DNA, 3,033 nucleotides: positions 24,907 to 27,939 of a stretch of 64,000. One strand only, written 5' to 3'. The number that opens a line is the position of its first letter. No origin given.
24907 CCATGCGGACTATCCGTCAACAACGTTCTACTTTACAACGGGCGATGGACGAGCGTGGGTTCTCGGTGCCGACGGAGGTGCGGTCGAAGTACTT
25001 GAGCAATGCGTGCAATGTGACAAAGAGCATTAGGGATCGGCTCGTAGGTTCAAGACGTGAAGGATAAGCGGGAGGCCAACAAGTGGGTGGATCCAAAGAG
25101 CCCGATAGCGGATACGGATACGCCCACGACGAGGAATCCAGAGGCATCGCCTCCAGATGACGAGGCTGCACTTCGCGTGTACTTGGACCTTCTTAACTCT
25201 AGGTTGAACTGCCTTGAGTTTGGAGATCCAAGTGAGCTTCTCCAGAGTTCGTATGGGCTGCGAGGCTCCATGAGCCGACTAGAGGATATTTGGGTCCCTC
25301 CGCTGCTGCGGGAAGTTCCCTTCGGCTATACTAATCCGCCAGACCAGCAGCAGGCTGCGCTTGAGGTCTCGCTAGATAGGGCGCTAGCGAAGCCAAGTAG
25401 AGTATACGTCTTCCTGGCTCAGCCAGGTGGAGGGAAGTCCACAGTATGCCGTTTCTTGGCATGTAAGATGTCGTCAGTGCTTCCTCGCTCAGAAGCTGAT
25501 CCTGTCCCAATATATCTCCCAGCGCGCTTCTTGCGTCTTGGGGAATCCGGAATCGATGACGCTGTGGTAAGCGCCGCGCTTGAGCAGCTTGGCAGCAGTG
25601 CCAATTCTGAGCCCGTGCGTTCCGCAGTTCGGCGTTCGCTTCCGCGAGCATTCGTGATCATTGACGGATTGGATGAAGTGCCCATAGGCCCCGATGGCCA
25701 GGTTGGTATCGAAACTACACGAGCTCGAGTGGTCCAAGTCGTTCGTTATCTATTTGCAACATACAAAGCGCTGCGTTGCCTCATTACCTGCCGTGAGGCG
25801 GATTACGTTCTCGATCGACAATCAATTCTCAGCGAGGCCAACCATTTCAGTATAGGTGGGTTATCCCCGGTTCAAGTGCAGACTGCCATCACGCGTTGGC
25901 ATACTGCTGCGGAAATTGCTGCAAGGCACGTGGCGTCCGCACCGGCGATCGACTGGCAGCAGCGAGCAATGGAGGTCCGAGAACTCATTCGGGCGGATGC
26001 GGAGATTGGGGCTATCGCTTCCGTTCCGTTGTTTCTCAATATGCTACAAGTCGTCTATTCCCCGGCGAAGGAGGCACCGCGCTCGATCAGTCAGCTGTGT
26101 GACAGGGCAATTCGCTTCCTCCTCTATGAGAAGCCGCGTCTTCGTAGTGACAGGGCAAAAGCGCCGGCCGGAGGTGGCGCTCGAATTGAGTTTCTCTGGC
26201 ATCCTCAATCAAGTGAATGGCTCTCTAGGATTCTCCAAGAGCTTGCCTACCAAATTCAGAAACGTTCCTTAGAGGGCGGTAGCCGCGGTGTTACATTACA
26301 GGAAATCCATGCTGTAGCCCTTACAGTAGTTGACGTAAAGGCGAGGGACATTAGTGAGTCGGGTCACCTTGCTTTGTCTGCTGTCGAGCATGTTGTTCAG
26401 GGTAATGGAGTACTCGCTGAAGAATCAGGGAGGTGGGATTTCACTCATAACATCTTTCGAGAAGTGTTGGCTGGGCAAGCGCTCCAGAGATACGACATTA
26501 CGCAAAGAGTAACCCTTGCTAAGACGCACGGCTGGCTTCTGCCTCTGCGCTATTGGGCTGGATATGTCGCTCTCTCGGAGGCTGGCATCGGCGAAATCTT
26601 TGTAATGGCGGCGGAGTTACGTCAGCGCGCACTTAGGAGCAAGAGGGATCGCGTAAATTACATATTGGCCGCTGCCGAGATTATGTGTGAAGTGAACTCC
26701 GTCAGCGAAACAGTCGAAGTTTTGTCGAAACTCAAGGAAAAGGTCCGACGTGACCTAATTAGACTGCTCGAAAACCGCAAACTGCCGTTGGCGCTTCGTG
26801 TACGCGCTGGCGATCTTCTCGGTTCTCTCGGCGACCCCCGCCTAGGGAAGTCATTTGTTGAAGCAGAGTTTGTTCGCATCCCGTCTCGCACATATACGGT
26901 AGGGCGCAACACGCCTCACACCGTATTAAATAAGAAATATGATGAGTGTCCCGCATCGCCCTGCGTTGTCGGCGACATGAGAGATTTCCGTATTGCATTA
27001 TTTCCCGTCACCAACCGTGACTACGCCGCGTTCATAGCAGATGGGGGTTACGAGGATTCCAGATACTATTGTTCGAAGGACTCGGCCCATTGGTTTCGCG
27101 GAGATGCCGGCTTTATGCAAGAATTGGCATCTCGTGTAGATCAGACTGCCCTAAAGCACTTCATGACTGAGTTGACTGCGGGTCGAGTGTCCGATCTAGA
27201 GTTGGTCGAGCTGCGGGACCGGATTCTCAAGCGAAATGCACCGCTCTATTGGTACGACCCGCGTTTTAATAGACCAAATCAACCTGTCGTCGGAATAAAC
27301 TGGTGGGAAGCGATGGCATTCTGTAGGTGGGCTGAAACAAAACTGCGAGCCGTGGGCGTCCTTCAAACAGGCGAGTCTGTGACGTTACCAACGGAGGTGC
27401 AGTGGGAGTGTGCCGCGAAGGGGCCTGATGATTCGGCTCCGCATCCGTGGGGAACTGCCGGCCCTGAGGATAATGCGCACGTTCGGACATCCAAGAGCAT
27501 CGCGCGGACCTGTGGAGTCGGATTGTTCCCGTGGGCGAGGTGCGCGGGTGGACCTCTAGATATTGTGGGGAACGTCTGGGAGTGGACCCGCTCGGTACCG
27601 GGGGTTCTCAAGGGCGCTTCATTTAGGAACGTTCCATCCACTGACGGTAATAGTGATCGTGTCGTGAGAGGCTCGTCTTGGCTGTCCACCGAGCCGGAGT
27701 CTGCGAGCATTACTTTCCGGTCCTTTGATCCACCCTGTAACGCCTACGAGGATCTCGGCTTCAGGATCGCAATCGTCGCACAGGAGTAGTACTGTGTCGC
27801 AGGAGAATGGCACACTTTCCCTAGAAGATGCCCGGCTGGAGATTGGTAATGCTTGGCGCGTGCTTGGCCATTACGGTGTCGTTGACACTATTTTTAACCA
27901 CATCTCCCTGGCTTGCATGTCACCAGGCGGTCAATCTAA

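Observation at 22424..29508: NACHT-HEAT-FGE-sulfatase STAND protein embedded in a small oxidoreductase/aldolase gene cluster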

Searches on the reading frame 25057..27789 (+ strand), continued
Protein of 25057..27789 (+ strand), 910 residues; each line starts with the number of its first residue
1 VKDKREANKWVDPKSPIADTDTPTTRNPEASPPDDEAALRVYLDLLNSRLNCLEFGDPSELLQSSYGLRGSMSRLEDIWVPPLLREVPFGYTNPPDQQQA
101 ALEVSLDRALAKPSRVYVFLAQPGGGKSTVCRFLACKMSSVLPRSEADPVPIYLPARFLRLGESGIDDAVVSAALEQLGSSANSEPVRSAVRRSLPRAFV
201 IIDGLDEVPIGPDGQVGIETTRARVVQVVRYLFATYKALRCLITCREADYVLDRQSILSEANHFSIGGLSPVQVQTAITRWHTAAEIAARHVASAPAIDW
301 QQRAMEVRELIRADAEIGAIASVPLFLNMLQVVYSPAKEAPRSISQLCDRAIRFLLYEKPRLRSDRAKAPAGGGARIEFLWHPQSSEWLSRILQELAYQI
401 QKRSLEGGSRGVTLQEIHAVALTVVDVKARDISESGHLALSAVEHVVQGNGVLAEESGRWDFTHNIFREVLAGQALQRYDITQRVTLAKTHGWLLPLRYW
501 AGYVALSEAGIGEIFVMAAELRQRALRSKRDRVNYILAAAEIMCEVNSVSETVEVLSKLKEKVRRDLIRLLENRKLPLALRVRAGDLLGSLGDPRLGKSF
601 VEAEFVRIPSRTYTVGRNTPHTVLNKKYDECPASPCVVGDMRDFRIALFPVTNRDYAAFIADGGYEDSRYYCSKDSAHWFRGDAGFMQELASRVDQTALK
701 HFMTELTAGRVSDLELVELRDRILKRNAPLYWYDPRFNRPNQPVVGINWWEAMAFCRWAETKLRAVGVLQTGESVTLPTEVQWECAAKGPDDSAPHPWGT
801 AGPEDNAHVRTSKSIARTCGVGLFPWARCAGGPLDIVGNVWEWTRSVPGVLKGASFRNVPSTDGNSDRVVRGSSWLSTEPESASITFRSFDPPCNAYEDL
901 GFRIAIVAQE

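Call 81: search_protein_families(library=pfam, proteins=[L101:7965-8843:+, L101:8827-11685:+, L101:6349-7482:+, L101:3328-4134:+, L101:2727-3251:+, L101:4157-5170:+], max_evalue=0.001)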
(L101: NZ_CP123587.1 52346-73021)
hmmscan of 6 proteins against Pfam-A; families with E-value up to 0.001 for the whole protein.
L101:7965-8843:+ (292 aa): 0 families

L101:8827-11685:+ (952 aa): 5 families
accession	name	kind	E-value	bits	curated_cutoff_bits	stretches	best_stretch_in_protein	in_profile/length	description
PF03781.23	FGE-sulfatase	-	8.8e-39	134.1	23.3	1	650-949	5-254/255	Sulfatase-modifying factor enzyme 1-like domain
PF05729.18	NACHT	-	8.1e-06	26.2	26.7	1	158-324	3-166/167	NACHT domain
PF24883.2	NPHP3_N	-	0.00047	20.8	24.8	0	233-285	112-164/164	Nephrocystin 3, N-terminal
PF13401.12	AAA_22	-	0.00048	20.9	27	0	158-266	8-106/130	AAA domain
PF20720.3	nSTAND3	-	0.00062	19.9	27.2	0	158-183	20-46/155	Novel STAND NTPase 3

L101:6349-7482:+ (377 aa): 9 families
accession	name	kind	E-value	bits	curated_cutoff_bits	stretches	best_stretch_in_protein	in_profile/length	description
PF01266.30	DAO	-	3e-59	201.8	27.9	1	11-355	1-352/353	FAD dependent oxidoreductase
PF00890.30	FAD_binding_2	-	9.1e-09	35.4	20.4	1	11-62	1-51/414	FAD binding domain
PF03486.20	HI0933_like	-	5.2e-08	33.1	50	0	145-211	101-165/244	HI0933-like protein Rossmann domain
PF07992.20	Pyr_redox_2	-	9.1e-08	32.3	26.1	1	10-44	1-34/291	Pyridine nucleotide-disulphide oxidoreductase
PF01494.25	FAD_binding_3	-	1.8e-07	31.2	22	1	10-43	2-35/349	FAD binding domain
PF01946.23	Thi4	-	5.2e-07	29.6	26.2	1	9-50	17-58/235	Thi4 family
PF12831.13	FAD_oxidored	-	9e-07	29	27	1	11-212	1-148/416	FAD dependent oxidoreductase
PF13450.12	NAD_binding_8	-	0.00012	22.7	21.9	1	14-51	1-37/68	NAD(P)-binding Rossmann-like domain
PF13738.12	Pyr_redox_3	-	0.00023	20.9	30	0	13-43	1-31/305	Pyridine nucleotide-disulphide oxidoreductase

L101:3328-4134:+ (268 aa): 3 families
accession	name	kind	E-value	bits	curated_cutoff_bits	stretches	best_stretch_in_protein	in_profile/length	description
PF22814.2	WelO5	-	4e-13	50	27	1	16-267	10-276/277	Carrier-protein-independent halogenase WelO5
PF13759.12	2OG-FeII_Oxy_5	-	2.4e-07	31.5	27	1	172-252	23-99/101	Putative 2OG-Fe(II) oxygenase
PF13640.12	2OG-FeII_Oxy_3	-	7.5e-06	27.2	27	1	147-255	11-97/98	2OG-Fe(II) oxygenase superfamily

L101:2727-3251:+ (174 aa): 1 family
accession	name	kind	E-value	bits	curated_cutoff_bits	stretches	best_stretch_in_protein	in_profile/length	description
PF00730.31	HhH-GPD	-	5.6e-11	43.2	26.2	1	1-110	5-86/108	HhH-GPD superfamily base excision DNA repair protein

L101:4157-5170:+ (337 aa): 8 families
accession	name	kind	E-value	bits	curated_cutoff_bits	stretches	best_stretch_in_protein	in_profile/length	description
PF13649.12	Methyltransf_25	-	1.2e-07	32.7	27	1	155-251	1-92/97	Methyltransferase domain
PF13847.12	Methyltransf_31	-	4.2e-06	26.9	27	1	155-226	7-84/145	Methyltransferase domain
PF02390.23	Methyltransf_4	-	9.2e-06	25.7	24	1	155-199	5-49/173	Putative methyltransferase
PF08242.18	Methyltransf_12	-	4.6e-05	24.5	30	1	156-212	1-59/98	Methyltransferase domain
PF00891.24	Methyltransf_2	-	7.8e-05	22.6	22.3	1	153-313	64-209/210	O-methyltransferase domain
PF13489.12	Methyltransf_23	-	8e-05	22.9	27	1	145-315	16-161/164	Methyltransferase domain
PF08241.18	Methyltransf_11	-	0.00023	22.2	21.2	1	156-222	1-58/95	Methyltransferase domain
PF24675.1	NpmA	-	0.00049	19.9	60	1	143-207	15-80/214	16S rRNA (adenine(1408)-N(1))-methyltransferase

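Call 95: search_protein_families(library=padloc, proteins=[L008:15801-16955:+, L008:18480-20444:+, L005:14600-18667:-], max_evalue=0.00001)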
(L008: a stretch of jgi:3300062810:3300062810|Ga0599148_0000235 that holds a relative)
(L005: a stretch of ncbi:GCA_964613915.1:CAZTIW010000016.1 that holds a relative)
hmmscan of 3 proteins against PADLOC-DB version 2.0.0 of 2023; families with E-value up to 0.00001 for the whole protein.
L008:15801-16955:+ (384 aa): 1 family
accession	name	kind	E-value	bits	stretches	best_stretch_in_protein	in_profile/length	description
PDLC02658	DndB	-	2.2e-154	511.8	1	25-371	2-347/356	DndB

L008:18480-20444:+ (654 aa): 59 families (the best 25 are shown)
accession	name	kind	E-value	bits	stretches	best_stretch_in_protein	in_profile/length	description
PDLC02668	DndD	-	5e-202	671.4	1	1-654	1-659/659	DndD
PDLC02740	PbeC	-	6.2e-188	624.6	1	1-644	1-646/648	PbeC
PDLC02731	PbeC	-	5.7e-150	499.2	1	1-640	1-644/645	PbeC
PDLC02756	PbeC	-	2.7e-148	493.8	1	1-638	1-642/643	PbeC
PDLC02663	DndD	-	1.3e-147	491.5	1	1-654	1-672/675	DndD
PDLC02667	DndD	-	1.6e-145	484.4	1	1-654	1-656/657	DndD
PDLC02754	PbeC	-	2e-95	318.8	1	3-644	3-644/646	PbeC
PDLC02665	DndD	-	3.2e-89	298.4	1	1-653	1-645/645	DndD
PDLC02664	DndD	-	6.4e-77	257.5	2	478-653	486-661/662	DndD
PDLC02752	PbeC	-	1.3e-70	236.8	2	1-352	1-347/644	PbeC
PDLC02735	PbeC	-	3.5e-56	189.3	2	397-637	414-650/652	PbeC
PDLC02727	PbeC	-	1e-49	167.8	2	478-644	492-658/660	PbeC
PDLC02666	DndD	-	3.1e-49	166.2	2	476-653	490-664/665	DndD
PDLC02733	PbeC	-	2.6e-46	156.4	2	414-638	449-666/672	PbeC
PDLC02729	PbeC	-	4.5e-41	139.1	2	403-647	427-663/668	PbeC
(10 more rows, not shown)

L005:14600-18667:- (1355 aa): 0 families

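Call 99: search_protein_representatives(alignment_id=A1)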
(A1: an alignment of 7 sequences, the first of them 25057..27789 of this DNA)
Query: 7 sequences, 915 profile positions. Proteins with E-value up to 0.001 (for the whole library): 101603; up to 1e-10: 29532; up to 1e-30: 3409. The best 150 are listed.
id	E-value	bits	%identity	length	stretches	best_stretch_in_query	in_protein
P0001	0.0e+00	1487.0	-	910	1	1-913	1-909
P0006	0.0e+00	1368.5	-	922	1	2-913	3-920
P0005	0.0e+00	1356.0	-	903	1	24-913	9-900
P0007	0.0e+00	1277.5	-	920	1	1-913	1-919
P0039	8.1e-289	977.0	-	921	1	26-912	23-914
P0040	6.7e-259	878.0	-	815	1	112-914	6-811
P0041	4.0e-240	815.9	-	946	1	27-912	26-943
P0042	2.7e-235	799.9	-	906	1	13-912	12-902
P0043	1.2e-229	781.2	-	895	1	24-911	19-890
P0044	3.2e-226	769.8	-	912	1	34-912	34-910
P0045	7.0e-224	762.1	-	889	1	35-912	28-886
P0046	7.9e-218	742.1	-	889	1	32-912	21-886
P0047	1.3e-215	734.7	-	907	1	33-911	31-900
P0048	7.6e-203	692.5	-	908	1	17-910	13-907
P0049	3.9e-197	673.6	-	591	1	328-911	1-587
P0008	1.6e-72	261.3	-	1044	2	99-684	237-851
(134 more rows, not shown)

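Call 115: search_protein_families(library=ncbifam, proteins=[L006:14144-15100:+, L009:16367-17275:-, L101:5164-6342:+, L101:6349-7482:+, L009:13799-14923:-], max_evalue=1e-8)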
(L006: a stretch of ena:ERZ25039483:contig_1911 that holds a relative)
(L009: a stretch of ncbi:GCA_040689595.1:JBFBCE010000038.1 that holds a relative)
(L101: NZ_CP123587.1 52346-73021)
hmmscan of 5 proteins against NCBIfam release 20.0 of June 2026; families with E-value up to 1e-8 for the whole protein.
L006:14144-15100:+ (318 aa): 22 families
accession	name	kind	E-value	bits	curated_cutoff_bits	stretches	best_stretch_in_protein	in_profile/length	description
NF005292.0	PRK06815.1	equivalog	1.6e-30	106.3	371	1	11-284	7-289/320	threonine/serine dehydratase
NF006455.0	PRK08813.1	equivalog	1.1e-28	100.5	489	1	10-252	24-262/374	threonine dehydratase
NF006094.0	PRK08246.1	subfamily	7.8e-28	97.8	331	1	10-284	8-284/310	serine/threonine dehydratase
NF005600.0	PRK07334.1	equivalog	2.1e-27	95.8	496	1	17-277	20-285/408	threonine ammonia-lyase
NF005680.0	PRK07476.1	equivalog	5.8e-26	91.2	413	1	12-300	10-308/326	hydroxyectoine utilization dehydratase EutB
NF006674.0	PRK09224.1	subfamily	8.6e-24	84.1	577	1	29-256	36-257/508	threonine ammonia-lyase IlvA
NF006390.0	PRK08639.1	equivalog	1.3e-23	83.7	421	1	9-254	9-258/418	threonine ammonia-lyase IlvA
TIGR01127.1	ilvA_1Cterm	equivalog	2.7e-23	82.6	378.75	1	31-264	13-246/380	threonine ammonia-lyase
TIGR02079.1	THD1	equivalog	1.5e-22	80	440.55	1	30-299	28-303/410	threonine ammonia-lyase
NF006389.0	PRK08638.1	equivalog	1.6e-22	79.9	453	1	13-278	15-287/333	bifunctional threonine ammonia-lyase/L-serine ammonia-lyase TdcB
TIGR01124.1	ilvA_2Cterm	equivalog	2.4e-22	79.2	411.3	1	30-248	29-241/499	threonine ammonia-lyase, biosynthetic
NF009130.0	PRK12483.1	subfamily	8.8e-19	67.5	801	1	27-208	46-228/521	threonine ammonia-lyase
TIGR02991.1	ectoine_eutB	equivalog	1e-18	67.4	413.35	1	15-265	9-268/317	hydroxyectoine utilization dehydratase EutB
NF004771.0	PRK06110.1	equivalog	9.4e-18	64.4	317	1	32-277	35-280/323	threonine dehydratase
NF045641.2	BHydaspDhtseBhcB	equivalog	5.4e-16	58.6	550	1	8-187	3-191/312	beta-hydroxyaspartate dehydratase BhcB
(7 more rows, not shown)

L009:16367-17275:- (302 aa): 25 families
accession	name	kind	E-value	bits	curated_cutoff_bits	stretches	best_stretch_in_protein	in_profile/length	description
NF005292.0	PRK06815.1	equivalog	3e-49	167.8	371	1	5-298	6-305/320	threonine/serine dehydratase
NF006094.0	PRK08246.1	subfamily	6.8e-49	166.9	331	1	6-299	9-302/310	serine/threonine dehydratase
NF005680.0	PRK07476.1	equivalog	2.5e-40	138.4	413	1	5-298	8-308/326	hydroxyectoine utilization dehydratase EutB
TIGR01127.1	ilvA_1Cterm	equivalog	1.6e-37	129.4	378.75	1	30-299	17-284/380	threonine ammonia-lyase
NF005600.0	PRK07334.1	equivalog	4.3e-36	124.4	496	1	4-299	12-310/408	threonine ammonia-lyase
NF045641.2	BHydaspDhtseBhcB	equivalog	1.5e-33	116.2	550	1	7-299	7-303/312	beta-hydroxyaspartate dehydratase BhcB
TIGR02991.1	ectoine_eutB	equivalog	2.7e-33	115.3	413.35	1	6-280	5-287/317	hydroxyectoine utilization dehydratase EutB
NF006389.0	PRK08638.1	equivalog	2e-32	112.4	453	1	29-282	43-294/333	bifunctional threonine ammonia-lyase/L-serine ammonia-lyase TdcB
NF004771.0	PRK06110.1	equivalog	1e-29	103.7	317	1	25-299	33-305/323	threonine dehydratase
TIGR01124.1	ilvA_2Cterm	equivalog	1.1e-29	103.4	411.3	1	25-283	29-287/499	threonine ammonia-lyase, biosynthetic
NF006674.0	PRK09224.1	subfamily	1.3e-29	103.3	577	1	26-291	38-303/508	threonine ammonia-lyase IlvA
NF005454.0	PRK07048.1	equivalog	5.9e-29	101.2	452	1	26-299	38-309/324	threo-3-hydroxy-L-aspartate ammonia-lyase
NF006390.0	PRK08639.1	equivalog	1.7e-28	99.7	421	1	29-299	41-313/418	threonine ammonia-lyase IlvA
NF005147.0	PRK06608.1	equivalog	3.7e-28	98.3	380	1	7-299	11-309/339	serine/threonine dehydratase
NF009130.0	PRK12483.1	subfamily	1.9e-26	92.7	801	1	26-285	50-309/521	threonine ammonia-lyase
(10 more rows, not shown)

L101:5164-6342:+ (392 aa): 67 families (the best 25 are shown)
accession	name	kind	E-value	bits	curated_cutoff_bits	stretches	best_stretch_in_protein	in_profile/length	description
NF005732.0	PRK07550.1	equivalog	2.3e-108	362.7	366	1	7-389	3-385/389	aminotransferase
NF041364.1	GntC_guanitoxin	equivalog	1.7e-75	254.2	415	1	44-390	4-355/356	guanitoxin biosynthesis PLP-dependent (S)-gamma-hydroxy-L-arginine cyclodehydratase GntC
NF004621.0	PRK05957.1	equivalog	1.4e-64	218.3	498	1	42-387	31-378/389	pyridoxal phosphate-dependent aminotransferase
NF005305.0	PRK06836.1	equivalog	2.3e-47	162.1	376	1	19-383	15-382/396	pyridoxal phosphate-dependent aminotransferase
NF005817.0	PRK07683.1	equivalog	1.1e-46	159.3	575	1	30-377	20-367/387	aminotransferase A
NF005816.0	PRK07682.1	equivalog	2.1e-44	151.7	620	1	43-376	34-368/390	aminotransferase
NF041091.1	asp_aminotase_Arch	equivalog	1.7e-43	148.9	550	1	37-386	26-369/376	aspartate aminotransferase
NF004975.0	PRK06348.1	equivalog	5.4e-43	147.4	549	1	37-387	28-378/384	pyridoxal phosphate-dependent aminotransferase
NF004770.0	PRK06108.1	subfamily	6.3e-43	147.1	422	1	68-387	65-387/396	pyridoxal phosphate-dependent aminotransferase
NF005744.0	PRK07568.1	subfamily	4.9e-42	144.1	389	1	40-338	32-331/398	pyridoxal phosphate-dependent aminotransferase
NF006229.0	PRK08361.1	equivalog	5.1e-41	141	624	1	38-382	33-379/391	aspartate aminotransferase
NF005588.0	PRK07309.1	equivalog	1.5e-39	136.1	576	1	40-386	32-380/391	pyridoxal phosphate-dependent aminotransferase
NF005601.0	PRK07337.1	equivalog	1.9e-39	135.9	496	1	36-376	33-377/394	pyridoxal phosphate-dependent aminotransferase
NF006569.0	PRK09082.1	subfamily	3.9e-39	134.8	420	1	35-363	27-357/386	methionine aminotransferase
NF005977.0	PRK08068.1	subfamily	3.2e-38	132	494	1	35-391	29-386/391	transaminase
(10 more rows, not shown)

L101:6349-7482:+ (377 aa): 13 families
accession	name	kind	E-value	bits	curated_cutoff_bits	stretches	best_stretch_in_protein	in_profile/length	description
TIGR02352.1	thiamin_ThiO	equivalog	7.5e-36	123.9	250.8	1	12-359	1-349/351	glycine oxidase ThiO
TIGR01373.1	soxB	subfamily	2.2e-29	102.6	529.45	1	6-366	27-391/407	sarcosine oxidase subunit beta family protein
NF001933.0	PRK00711.1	subfamily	6.5e-28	97.9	383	1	67-224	109-269/429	D-amino acid dehydrogenase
NF008425.0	PRK11259.1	equivalog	3.8e-20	72.2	257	1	7-239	2-230/377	N-methyl-L-tryptophan oxidase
TIGR01377.1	soxA_mon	subfamily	3.8e-16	58.8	479.65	1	10-243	1-231/381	amino oxidase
TIGR03197.1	MnmC_Cterm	equivalog_domain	1.1e-13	51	174.2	1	11-218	1-209/400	FAD-dependent 5-carboxymethylaminomethyl-2-thiouridine(34) oxidoreductase MnmC1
TIGR03364.1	HpnW_proposed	hypoth_equivalog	1.3e-12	47.5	285.1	1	10-206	1-191/365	TIGR03364 family FAD-dependent oxidoreductase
NF002480.1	PRK01747.1-1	equivalog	2e-12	46.3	540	1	3-332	242-571/645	bifunctional tRNA (5-methylaminomethyl-2-thiouridine)(34)-methyltransferase MnmC2/FAD-dependent 5-carboxymethylaminomethyl-2-thiouridine(34)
NF009074.0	PRK12409.1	equivalog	6.7e-12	45.3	494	0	294-358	342-404/410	D-amino acid dehydrogenase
NF033460.1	glycerol3P_ox_II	equivalog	2.4e-10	40.1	460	1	9-225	1-221/361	type 2 glycerol-3-phosphate oxidase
NF008726.1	PRK11728.1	equivalog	5.3e-09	35.4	299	1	10-220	1-210/389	L-2-hydroxyglutarate oxidase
NF040813.1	pro_dh_Thprot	equivalog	5.5e-09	35.6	600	0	12-58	2-44/362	D-proline dehydrogenase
TIGR00275.1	TIGR00275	subfamily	9.1e-09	34.6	183.8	0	154-217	104-167/401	aminoacetone oxidase family FAD-binding enzyme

L009:13799-14923:- (374 aa): 0 families

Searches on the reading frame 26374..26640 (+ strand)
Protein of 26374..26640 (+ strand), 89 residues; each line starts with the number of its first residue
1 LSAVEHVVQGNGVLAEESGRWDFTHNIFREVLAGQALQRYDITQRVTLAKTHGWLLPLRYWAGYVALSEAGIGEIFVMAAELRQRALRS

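Call 50: find_related_loci(query=A4, collection=metagenome_contigs, flank=10000)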
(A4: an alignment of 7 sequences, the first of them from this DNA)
Query A4 (89 aa) in metagenome_contigs; peptide patterns used: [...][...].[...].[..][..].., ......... (x = any residue, [..] = any of these).
174 stretches matched a pattern, but none encodes a relative of the query by tblastn (E <= 1e-3).

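Call 107: find_related_loci(query=A4, collection=viral_contigs, flank=8000)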
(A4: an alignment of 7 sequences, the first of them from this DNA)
Query A4 (89 aa) in viral_contigs; peptide patterns used: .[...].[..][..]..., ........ (x = any residue, [..] = any of these).
31 stretches matched a pattern, but none encodes a relative of the query by tblastn (E <= 1e-3).
